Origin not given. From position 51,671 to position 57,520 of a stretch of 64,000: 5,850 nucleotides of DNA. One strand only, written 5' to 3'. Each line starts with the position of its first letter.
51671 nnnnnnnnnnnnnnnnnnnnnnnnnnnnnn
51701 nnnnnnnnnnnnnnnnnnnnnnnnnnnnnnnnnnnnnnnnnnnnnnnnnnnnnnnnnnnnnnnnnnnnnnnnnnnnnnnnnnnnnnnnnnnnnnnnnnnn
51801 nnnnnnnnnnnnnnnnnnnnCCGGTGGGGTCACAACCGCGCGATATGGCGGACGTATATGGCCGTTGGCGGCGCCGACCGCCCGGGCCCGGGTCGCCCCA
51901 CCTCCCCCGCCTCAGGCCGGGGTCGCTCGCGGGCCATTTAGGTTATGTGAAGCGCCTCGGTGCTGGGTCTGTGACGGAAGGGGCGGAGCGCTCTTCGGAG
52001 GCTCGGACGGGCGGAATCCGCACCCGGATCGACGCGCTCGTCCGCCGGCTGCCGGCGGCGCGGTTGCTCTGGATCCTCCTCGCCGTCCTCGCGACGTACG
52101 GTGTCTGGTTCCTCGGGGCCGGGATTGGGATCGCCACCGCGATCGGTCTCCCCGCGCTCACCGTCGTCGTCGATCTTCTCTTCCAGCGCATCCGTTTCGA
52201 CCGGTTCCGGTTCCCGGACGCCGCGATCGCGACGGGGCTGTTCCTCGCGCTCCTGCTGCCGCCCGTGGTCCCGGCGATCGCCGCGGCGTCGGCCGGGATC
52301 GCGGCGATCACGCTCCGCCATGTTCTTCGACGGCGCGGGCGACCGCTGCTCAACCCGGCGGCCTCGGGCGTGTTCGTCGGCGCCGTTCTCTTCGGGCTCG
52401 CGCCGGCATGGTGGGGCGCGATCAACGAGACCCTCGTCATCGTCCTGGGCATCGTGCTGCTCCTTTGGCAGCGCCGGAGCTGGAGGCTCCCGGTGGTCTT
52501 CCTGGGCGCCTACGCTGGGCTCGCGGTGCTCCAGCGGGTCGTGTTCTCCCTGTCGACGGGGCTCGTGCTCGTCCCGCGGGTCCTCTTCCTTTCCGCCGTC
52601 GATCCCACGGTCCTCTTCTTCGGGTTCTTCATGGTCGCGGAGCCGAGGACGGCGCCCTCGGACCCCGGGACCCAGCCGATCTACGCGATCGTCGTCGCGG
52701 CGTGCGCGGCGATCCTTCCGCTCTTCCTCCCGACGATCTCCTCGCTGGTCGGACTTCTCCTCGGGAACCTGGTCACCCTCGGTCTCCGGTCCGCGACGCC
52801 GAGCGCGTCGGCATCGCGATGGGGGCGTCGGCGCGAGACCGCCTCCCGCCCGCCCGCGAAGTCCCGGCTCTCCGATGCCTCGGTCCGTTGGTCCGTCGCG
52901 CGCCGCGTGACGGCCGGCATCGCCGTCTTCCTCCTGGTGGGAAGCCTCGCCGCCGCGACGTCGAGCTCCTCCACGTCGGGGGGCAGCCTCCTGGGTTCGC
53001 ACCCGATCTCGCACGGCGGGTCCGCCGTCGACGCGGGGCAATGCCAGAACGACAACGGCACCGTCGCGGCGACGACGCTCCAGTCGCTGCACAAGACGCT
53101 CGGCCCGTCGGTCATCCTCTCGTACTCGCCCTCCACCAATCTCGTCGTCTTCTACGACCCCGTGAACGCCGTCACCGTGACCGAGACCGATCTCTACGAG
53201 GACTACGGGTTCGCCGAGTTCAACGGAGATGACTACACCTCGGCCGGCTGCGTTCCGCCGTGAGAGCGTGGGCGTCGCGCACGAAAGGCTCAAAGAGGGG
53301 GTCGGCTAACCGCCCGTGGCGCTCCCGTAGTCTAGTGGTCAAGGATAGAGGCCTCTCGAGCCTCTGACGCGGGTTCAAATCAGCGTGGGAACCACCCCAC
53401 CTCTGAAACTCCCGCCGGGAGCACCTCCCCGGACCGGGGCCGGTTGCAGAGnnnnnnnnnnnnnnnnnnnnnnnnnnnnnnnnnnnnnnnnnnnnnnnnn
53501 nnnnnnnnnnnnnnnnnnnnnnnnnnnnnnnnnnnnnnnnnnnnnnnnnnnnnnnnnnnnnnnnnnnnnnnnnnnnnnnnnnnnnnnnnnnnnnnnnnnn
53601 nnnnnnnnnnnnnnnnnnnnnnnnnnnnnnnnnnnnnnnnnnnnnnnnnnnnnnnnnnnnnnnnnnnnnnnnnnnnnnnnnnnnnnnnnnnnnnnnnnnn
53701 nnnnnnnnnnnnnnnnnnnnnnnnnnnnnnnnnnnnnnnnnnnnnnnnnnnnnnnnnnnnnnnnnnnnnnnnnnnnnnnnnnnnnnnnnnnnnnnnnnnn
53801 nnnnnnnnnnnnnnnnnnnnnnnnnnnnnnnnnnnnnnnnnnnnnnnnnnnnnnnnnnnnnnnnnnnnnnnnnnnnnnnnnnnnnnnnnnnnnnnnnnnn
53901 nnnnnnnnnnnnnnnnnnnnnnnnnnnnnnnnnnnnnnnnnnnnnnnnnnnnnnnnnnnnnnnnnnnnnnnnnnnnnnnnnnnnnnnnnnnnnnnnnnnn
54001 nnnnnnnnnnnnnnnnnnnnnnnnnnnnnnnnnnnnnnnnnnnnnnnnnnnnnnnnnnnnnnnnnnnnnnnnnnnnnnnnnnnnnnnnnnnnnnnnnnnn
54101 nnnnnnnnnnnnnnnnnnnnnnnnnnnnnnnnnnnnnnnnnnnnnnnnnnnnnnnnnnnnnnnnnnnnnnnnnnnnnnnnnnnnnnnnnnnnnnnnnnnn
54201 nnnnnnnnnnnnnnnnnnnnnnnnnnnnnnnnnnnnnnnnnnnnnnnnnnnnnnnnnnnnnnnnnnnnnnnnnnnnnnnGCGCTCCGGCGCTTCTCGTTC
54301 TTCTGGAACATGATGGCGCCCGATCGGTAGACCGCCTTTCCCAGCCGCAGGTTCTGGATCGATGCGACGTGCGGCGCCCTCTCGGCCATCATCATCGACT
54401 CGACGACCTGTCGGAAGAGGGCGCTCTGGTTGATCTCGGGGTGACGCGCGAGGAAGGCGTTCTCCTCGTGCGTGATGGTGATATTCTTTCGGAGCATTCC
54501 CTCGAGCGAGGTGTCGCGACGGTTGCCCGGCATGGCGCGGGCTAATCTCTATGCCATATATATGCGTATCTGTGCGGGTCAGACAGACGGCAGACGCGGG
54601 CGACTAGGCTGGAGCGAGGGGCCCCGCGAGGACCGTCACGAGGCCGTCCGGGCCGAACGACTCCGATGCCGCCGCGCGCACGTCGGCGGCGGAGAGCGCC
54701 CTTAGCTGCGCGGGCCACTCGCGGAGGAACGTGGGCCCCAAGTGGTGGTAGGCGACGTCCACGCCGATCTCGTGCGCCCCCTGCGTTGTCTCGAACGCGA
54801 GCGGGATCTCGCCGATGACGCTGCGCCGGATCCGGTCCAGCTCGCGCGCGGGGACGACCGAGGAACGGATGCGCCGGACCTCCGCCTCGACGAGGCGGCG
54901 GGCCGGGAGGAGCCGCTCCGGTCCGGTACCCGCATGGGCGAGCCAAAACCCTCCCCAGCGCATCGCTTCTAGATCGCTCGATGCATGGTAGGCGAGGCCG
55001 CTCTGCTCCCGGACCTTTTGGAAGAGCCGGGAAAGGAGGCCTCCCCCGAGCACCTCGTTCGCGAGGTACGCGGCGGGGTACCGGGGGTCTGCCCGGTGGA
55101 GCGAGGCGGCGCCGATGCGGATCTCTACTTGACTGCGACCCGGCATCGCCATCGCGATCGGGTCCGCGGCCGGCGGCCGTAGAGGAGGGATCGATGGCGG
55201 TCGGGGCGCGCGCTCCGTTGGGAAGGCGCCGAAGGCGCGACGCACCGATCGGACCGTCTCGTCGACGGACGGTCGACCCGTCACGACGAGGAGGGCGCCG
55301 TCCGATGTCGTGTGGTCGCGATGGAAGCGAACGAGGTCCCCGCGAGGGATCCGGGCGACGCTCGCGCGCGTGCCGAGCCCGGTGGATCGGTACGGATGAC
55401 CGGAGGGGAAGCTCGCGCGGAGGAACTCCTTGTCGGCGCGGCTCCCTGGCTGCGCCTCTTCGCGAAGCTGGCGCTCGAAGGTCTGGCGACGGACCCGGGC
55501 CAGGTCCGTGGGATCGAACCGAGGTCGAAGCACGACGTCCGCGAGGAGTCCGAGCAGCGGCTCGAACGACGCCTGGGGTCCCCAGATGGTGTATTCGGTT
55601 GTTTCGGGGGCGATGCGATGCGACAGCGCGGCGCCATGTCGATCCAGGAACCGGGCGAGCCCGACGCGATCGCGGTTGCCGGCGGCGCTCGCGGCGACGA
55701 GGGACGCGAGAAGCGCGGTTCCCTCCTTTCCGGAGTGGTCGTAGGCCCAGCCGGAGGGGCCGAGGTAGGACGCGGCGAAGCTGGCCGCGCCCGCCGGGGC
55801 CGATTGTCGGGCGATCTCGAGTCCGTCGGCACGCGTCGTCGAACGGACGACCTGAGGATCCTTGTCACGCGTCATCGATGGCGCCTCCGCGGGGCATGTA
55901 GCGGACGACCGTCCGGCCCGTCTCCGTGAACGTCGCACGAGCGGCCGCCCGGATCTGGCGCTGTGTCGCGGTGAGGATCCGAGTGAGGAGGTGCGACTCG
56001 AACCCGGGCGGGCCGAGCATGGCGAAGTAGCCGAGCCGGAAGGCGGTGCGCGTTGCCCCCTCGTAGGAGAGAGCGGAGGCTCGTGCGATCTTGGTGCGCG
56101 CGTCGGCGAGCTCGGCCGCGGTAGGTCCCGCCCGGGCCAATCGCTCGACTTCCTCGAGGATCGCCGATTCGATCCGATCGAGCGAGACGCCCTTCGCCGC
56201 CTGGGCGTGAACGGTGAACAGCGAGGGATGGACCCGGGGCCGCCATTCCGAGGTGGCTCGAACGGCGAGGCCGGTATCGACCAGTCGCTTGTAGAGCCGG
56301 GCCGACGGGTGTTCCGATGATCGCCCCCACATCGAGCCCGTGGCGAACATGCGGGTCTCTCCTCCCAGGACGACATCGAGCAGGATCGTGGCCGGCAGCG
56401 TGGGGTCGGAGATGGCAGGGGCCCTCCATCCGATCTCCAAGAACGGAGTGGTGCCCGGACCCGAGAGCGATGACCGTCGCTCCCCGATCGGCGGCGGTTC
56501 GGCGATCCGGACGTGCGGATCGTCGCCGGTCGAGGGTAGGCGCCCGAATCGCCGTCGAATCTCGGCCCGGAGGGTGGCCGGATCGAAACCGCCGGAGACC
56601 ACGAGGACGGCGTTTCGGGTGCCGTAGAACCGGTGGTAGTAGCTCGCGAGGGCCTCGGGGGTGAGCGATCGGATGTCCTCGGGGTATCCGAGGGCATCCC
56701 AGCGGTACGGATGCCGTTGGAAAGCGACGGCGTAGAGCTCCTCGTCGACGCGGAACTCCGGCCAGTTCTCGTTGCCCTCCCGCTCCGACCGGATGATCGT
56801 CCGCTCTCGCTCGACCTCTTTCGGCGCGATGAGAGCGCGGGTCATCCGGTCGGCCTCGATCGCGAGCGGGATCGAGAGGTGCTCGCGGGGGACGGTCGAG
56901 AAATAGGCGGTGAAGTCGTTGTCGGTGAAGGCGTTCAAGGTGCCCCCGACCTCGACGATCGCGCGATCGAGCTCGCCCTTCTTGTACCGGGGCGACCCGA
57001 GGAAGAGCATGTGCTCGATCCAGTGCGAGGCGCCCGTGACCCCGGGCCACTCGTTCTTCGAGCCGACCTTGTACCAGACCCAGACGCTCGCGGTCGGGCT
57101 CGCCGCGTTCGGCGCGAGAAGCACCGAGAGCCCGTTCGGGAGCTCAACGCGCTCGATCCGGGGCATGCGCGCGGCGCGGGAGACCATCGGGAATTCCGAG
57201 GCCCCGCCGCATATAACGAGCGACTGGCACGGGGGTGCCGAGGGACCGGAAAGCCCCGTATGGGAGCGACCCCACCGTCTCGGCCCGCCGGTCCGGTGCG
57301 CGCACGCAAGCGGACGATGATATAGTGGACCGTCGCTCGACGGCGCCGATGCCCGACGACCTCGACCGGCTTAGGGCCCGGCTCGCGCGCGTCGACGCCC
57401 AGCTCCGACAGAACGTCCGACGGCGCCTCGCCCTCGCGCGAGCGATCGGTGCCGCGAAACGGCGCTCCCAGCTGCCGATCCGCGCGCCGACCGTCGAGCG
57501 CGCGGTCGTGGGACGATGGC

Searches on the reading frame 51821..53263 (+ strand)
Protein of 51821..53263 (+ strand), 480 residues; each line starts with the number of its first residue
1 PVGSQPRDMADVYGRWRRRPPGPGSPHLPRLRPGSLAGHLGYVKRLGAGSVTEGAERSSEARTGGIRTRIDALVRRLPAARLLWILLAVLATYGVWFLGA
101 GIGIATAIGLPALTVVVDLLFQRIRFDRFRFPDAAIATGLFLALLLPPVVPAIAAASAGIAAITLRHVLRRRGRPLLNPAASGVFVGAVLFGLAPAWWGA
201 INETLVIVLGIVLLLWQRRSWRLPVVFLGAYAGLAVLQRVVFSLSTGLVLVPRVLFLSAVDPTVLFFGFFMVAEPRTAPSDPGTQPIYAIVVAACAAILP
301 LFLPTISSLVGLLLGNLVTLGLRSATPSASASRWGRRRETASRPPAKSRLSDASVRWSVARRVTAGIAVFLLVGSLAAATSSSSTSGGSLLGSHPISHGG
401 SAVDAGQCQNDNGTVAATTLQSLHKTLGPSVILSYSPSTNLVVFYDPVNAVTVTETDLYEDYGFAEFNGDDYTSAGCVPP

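Call 57: search_protein_families(library=pfam, proteins=[window:51821-53263:+], max_evalue=0.0001)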
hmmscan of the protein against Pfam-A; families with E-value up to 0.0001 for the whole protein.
window:51821-53263:+ (480 aa): 1 family
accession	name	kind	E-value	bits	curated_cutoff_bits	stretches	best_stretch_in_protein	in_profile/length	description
PF03116.20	NQR2_RnfD_RnfE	-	3.3e-13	50.1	27.7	2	190-304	162-267/296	NQR2, RnfD, RnfE family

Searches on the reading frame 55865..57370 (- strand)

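Call 57: search_protein_families(library=pfam, proteins=[window:55865-57370:-], max_evalue=0.0001)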
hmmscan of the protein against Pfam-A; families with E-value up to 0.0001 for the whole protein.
window:55865-57370:- (501 aa): 2 families
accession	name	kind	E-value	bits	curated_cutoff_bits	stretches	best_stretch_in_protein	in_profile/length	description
PF00675.25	Peptidase_M16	-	2.7e-26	92.7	22.3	1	83-222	2-141/149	Insulinase (Peptidase family M16)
PF05193.26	Peptidase_M16_C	-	1.6e-24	87.2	23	1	235-427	1-180/181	Peptidase M16 inactive domain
